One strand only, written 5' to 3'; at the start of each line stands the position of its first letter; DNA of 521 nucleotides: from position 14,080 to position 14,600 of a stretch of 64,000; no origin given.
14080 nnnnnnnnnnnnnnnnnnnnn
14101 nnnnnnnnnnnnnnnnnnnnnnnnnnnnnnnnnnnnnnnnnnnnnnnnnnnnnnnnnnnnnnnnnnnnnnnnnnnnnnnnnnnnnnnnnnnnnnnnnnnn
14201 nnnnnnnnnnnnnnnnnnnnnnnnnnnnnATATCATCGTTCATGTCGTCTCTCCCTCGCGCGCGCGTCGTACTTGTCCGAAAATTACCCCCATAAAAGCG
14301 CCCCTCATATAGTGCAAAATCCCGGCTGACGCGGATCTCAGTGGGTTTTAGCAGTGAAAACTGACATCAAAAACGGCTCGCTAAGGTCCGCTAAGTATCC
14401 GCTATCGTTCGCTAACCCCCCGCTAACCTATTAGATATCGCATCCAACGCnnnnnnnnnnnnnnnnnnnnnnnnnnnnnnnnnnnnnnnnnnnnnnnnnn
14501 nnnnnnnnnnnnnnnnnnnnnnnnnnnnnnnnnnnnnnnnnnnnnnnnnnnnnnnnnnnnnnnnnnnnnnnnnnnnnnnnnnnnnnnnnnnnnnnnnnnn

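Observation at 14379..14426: Helically phased array of five CGCTAA hexamers in an island intergenic region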

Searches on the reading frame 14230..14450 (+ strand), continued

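Call 43: search_dna_similar(query=L003:8367-9011:-, collection=phages, mode=protein, max_evalue=0.001, max_rows=30)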
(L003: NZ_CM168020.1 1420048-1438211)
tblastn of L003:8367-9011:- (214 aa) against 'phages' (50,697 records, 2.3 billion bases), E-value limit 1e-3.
Records with a match: 37; places in all: 37; records where one place covers at least 80% of the query: 0.
Best place of each record, by identity: <60% 37.
By first word of the organism name: Pseudomonas 28; Escherichia 6; Enterobacteria 1; Bacteriophage 1; Salmonella 1.
By host as written in the record: Pseudomonas aeruginosa 16; Escherichia coli K-12 5; - 4; Pseudomonas aeruginosa PAO1 4; Pseudomonas sp. 2; Pseudomonas aeruginosa HIM-6 2; Escherichia coli str. K-12 substr. W3110 1; Helicobacter pametensis 1; and 2 more.
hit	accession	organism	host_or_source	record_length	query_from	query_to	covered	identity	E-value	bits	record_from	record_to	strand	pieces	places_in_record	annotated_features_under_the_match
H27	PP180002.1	Escherichia phage mEp013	Escherichia coli K-12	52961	9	111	48%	33.0%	8e-6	52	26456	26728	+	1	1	hypothetical protein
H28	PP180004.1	Escherichia phage mEp044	Escherichia coli K-12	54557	12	111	47%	33.0%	3e-5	50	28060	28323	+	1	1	hypothetical protein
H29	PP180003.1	Escherichia phage mEp515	Escherichia coli K-12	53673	11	111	47%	32.7%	5e-5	49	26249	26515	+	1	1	hypothetical protein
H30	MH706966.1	Enterobacteria phage mEp021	Escherichia coli str. K-12 substr. W3110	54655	11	111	47%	32.7%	5e-5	49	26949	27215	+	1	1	putative terminase small subunit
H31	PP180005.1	Escherichia phage mEp554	Escherichia coli K-12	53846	9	85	36%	37.7%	3e-6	53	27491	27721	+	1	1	hypothetical protein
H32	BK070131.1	Bacteriophage sp.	Helicobacter pametensis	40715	3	88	40%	33.3%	8e-5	49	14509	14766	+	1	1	hypothetical protein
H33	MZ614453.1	Salmonella phage MS2 LVA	Salmonella sp.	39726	4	88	40%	29.4%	5e-4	46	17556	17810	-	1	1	record has no annotation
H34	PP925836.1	Escherichia phage MagusPhagus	Escherichia coli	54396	9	67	28%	42.4%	3e-6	53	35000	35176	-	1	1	terminase small subunit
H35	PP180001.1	Escherichia phage mEp010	Escherichia coli K-12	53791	11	67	27%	42.1%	1e-5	51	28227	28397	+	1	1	hypothetical protein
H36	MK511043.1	Pseudomonas phage vB_Pae_BR228a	Pseudomonas aeruginosa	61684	5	53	23%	38.8%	4e-4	47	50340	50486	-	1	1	terminase small subunit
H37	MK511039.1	Pseudomonas phage vB_Pae_CF24a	Pseudomonas aeruginosa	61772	5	53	23%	38.8%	4e-4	47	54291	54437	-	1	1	terminase small subunit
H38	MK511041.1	Pseudomonas phage vB_Pae_CF69a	Pseudomonas aeruginosa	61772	5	53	23%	38.8%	4e-4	47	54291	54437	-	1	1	terminase small subunit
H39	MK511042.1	Pseudomonas phage vB_Pae_CF126a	Pseudomonas aeruginosa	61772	5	53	23%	38.8%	4e-4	47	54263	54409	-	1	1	terminase small subunit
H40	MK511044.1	Pseudomonas phage vB_Pae_BR197a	Pseudomonas aeruginosa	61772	5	53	23%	38.8%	4e-4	47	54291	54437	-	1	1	terminase small subunit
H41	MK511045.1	Pseudomonas phage vB_Pae_BR208a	Pseudomonas aeruginosa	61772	5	53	23%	38.8%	4e-4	47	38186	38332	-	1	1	terminase small subunit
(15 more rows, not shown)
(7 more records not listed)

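Call 44: get_annotated_region(hit=H30, flank=3000)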
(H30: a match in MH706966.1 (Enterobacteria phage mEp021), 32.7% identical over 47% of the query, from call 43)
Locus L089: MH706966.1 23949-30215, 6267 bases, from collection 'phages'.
description: Enterobacteria phage mEp021, complete genome.
organism: Enterobacteria phage mEp021 (NCBI taxid 1150757)
taxonomy: Viruses; Duplodnaviria; Heunggongvirae; Uroviricota; Caudoviricetes
host: Escherichia coli str. K-12 substr. W3110; source: -; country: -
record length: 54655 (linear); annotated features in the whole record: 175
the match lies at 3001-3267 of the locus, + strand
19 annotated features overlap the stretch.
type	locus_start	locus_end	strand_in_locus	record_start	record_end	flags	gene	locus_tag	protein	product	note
CDS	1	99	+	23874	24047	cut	-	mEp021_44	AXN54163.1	hypothetical protein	-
regulatory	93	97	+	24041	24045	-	-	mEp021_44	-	ribosome_binding_site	AGGTT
CDS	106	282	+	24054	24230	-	-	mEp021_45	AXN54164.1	hypothetical protein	-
regulatory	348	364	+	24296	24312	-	-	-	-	terminator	TERM_5; score=100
regulatory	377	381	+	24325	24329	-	-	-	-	ribosome_binding_site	TGGAG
CDS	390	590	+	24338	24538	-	-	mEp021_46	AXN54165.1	putative class II holin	2 transmembrane domains found with TMHMM and Phobius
regulatory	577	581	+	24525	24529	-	-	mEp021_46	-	ribosome_binding_site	TGGGG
CDS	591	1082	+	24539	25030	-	-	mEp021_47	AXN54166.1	putative lysozyme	-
regulatory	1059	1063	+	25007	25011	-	-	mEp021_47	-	ribosome_binding_site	TGGGG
CDS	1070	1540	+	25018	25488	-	-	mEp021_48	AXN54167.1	putative lysis protein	-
regulatory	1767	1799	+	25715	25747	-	-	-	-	terminator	TERM_6; score=81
regulatory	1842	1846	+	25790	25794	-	-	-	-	ribosome_binding_site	GGGGG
CDS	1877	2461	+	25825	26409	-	-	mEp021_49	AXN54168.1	hypothetical protein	-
regulatory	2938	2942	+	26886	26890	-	-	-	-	ribosome_binding_site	AGGTG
CDS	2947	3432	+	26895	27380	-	-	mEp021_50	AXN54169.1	putative terminase small subunit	-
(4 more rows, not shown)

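Call 45: get_annotated_region(hit=H27, flank=3000)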
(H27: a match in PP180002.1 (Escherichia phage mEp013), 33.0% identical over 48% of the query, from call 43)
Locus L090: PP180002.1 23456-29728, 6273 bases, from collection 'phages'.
description: Escherichia phage mEp013, complete genome.
organism: Escherichia phage mEp013 (NCBI taxid 3121468)
taxonomy: Viruses; Duplodnaviria; Heunggongvirae; Uroviricota; Caudoviricetes
host: Escherichia coli K-12; source: human feces; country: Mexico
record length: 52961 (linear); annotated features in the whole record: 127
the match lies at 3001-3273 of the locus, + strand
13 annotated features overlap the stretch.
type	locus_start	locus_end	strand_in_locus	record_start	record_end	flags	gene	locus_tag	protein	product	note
CDS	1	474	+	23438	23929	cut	-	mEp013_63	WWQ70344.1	lysozyme R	Phage lysozyme R; rasttk_feature_creation_tool=/opt/patric-common/ runtime/bin/phanotate version ...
CDS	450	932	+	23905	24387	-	-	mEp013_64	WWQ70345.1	hypothetical protein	hypothetical protein; rasttk_feature_creation_tool=/opt/patric-common/ runtime/bin/phanotate version ...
CDS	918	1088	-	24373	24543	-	-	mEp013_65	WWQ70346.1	hypothetical protein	hypothetical protein; rasttk_feature_creation_tool=/opt/patric-common/ runtime/bin/phanotate version ...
regulatory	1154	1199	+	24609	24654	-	-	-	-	terminator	Rho-independent terminator predicted by ARNold; label: T11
CDS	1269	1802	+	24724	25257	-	-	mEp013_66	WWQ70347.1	hypothetical protein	hypothetical protein; rasttk_feature_creation_tool=/opt/patric-common/ runtime/bin/phanotate version ...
CDS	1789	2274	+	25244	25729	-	-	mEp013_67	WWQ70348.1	HNH endonuclease motif containing protein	Phage protein Gp2.8/Gp7.7 contains HNH endonucl; rasttk_feature_creation_tool=/opt/patric-common/ runtime/bin/phanotate ...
CDS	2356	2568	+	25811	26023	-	-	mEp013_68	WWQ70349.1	hypothetical protein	hypothetical protein; rasttk_feature_creation_tool=/opt/patric-common/ runtime/bin/phanotate version ...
CDS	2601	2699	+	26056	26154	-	-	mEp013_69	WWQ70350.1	hypothetical protein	hypothetical protein; rasttk_feature_creation_tool=/opt/patric-common/ runtime/bin/phanotate version ...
CDS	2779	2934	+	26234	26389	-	-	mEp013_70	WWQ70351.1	hypothetical protein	hypothetical protein; rasttk_feature_creation_tool=/opt/patric-common/ runtime/bin/phanotate version ...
CDS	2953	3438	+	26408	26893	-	-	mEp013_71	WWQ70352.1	hypothetical protein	hypothetical protein; rasttk_feature_creation_tool=/opt/patric-common/ runtime/bin/phanotate version ...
CDS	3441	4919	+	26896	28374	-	-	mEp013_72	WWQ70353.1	hypothetical protein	hypothetical protein; rasttk_feature_creation_tool=/opt/patric-common/ runtime/bin/phanotate version ...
regulatory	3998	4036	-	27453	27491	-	-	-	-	terminator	Rho-independent terminator predicted by ARNold; label: T12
CDS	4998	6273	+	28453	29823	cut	-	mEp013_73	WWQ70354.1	hypothetical protein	hypothetical protein; rasttk_feature_creation_tool=/opt/patric-common/ runtime/bin/phanotate version ...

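Call 66: search_solved_structures(query=A2, max_evalue=1)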
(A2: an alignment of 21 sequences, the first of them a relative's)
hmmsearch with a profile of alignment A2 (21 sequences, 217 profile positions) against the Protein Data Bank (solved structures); distinct sequences matched with E-value up to 1: 5.
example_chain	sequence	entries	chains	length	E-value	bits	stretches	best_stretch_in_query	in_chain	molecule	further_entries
3hef_A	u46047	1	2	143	1.1e-09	41.3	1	9-122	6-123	Gene 1 protein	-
4dyc_A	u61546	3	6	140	1.4e-09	40.9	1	10-122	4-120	Terminase small subunit | Gene 1 protein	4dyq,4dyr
4dzj_A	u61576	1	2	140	1.6e-09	40.8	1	10-122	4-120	Gene 1 protein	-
4dzp_A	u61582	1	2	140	1.7e-08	37.4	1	10-122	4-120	Gene 1 protein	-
3lf9_A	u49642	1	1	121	0.35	13.5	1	112-176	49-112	4E10_D0_1IS1A_001_C (T161)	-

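Call 72: search_protein_representatives(protein=L003:8367-9011:-)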
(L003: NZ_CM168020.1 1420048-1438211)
Query: 214 residues. Proteins with E-value up to 0.001 (for the whole library): 417; up to 1e-10: 15; up to 1e-30: 1. The best 150 are listed.
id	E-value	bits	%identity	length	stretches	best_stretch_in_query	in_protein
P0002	1.5e-117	406.8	88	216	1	5-214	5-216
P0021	3.5e-15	72.6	33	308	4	19-77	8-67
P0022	8.8e-15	71.3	36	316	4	20-71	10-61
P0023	9.2e-14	67.9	35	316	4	13-88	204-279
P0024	1.3e-12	64.2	33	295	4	12-73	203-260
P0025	1.4e-12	64.1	31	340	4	6-70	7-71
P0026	3.4e-12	62.8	31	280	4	11-82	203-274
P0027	8.3e-12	61.6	32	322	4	23-70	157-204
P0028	1.6e-11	60.6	31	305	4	10-107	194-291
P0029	1.9e-11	60.4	33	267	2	5-84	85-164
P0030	3.8e-11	59.4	33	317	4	11-75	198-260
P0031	5.0e-11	59.0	33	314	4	13-63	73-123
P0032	6.2e-11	58.7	35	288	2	11-70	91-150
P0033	6.7e-11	58.6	32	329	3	8-71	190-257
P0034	1.0e-10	58.0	40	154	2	10-62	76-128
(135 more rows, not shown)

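Call 73: find_encoding_contigs(protein=P0002, flank=4000, max_places=1)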
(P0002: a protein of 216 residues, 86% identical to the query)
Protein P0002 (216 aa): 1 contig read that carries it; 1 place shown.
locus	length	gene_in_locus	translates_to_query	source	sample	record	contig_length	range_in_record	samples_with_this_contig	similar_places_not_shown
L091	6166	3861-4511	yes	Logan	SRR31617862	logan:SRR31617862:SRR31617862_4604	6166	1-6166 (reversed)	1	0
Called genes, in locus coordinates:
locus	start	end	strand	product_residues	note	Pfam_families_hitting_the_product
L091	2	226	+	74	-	?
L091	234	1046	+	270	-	PF09669:Phage_pRha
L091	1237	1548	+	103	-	PF00376:MerR (faint), PF12728:HTH_17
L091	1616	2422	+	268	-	PF04383:KilA-N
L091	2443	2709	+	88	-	-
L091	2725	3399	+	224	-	-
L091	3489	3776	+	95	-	-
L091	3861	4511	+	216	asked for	PF20901:Sf6_terminase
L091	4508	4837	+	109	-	-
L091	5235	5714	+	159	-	-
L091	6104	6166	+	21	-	?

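Call 74: find_encoding_contigs(protein=P0005, flank=4000, max_places=1)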
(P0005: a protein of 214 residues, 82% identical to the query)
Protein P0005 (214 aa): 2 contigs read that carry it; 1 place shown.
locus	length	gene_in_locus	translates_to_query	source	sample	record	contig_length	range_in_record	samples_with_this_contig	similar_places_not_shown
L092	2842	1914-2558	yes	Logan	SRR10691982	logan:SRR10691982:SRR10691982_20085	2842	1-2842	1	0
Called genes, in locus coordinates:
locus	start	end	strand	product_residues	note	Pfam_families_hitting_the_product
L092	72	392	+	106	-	-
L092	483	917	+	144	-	-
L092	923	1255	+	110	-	-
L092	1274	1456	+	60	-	-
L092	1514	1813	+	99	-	-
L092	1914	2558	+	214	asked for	PF20901:Sf6_terminase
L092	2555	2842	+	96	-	?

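Call 75: find_encoding_contigs(protein=P0009, flank=4000, max_places=1)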
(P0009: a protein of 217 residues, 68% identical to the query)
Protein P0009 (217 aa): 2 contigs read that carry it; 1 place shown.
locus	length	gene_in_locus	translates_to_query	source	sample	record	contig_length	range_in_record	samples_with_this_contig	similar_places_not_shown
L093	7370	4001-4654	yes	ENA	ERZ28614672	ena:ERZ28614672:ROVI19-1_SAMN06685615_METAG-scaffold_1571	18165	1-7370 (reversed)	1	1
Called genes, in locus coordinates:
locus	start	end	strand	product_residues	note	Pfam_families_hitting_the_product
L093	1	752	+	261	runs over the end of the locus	PF13730:HTH_36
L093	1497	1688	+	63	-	PF13384:HTH_23 (faint), PF13518:HTH_28 (faint), PF12728:HTH_17, PF00376:MerR (weak)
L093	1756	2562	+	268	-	PF04383:KilA-N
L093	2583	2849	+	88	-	-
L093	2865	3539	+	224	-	-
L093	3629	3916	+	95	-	-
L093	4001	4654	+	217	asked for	PF20901:Sf6_terminase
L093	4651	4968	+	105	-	-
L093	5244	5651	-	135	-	PF01797:Y1_Tnp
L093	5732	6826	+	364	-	PF01385:OrfB_IS605, PF07282:Cas12f1-like_TNB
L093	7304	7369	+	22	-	?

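Call 76: find_encoding_contigs(protein=P0015, flank=4000, max_places=1)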
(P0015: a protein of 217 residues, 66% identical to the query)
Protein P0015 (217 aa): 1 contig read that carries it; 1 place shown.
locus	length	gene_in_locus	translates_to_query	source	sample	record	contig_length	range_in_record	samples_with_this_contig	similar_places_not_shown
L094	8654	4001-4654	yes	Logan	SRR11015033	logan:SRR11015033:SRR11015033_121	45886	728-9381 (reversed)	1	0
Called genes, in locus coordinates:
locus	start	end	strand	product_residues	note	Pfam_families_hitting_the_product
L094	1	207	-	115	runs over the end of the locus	-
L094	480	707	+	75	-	PF13412:HTH_24 (weak), PF13730:HTH_36 (weak), PF08279:HTH_11 (weak)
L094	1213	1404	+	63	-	PF12728:HTH_17 (weak)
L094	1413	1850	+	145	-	-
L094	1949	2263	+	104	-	-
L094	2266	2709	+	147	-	-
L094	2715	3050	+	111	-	-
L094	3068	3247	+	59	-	-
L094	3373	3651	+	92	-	-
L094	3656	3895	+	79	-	-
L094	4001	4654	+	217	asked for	PF20901:Sf6_terminase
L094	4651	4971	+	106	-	-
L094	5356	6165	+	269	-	-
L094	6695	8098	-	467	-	PF06277:EutA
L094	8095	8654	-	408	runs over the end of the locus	PF04346:EutH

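Call 90: profile_search(protein=L003:8044-8370:-)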
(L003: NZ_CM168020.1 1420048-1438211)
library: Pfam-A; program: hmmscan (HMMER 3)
A. the first sequence (108 residues): domains with independent E <= 10: 0; with E <= 0.001: 0
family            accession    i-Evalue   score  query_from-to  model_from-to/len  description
(no Pfam family matches the first sequence, even at E <= 10)
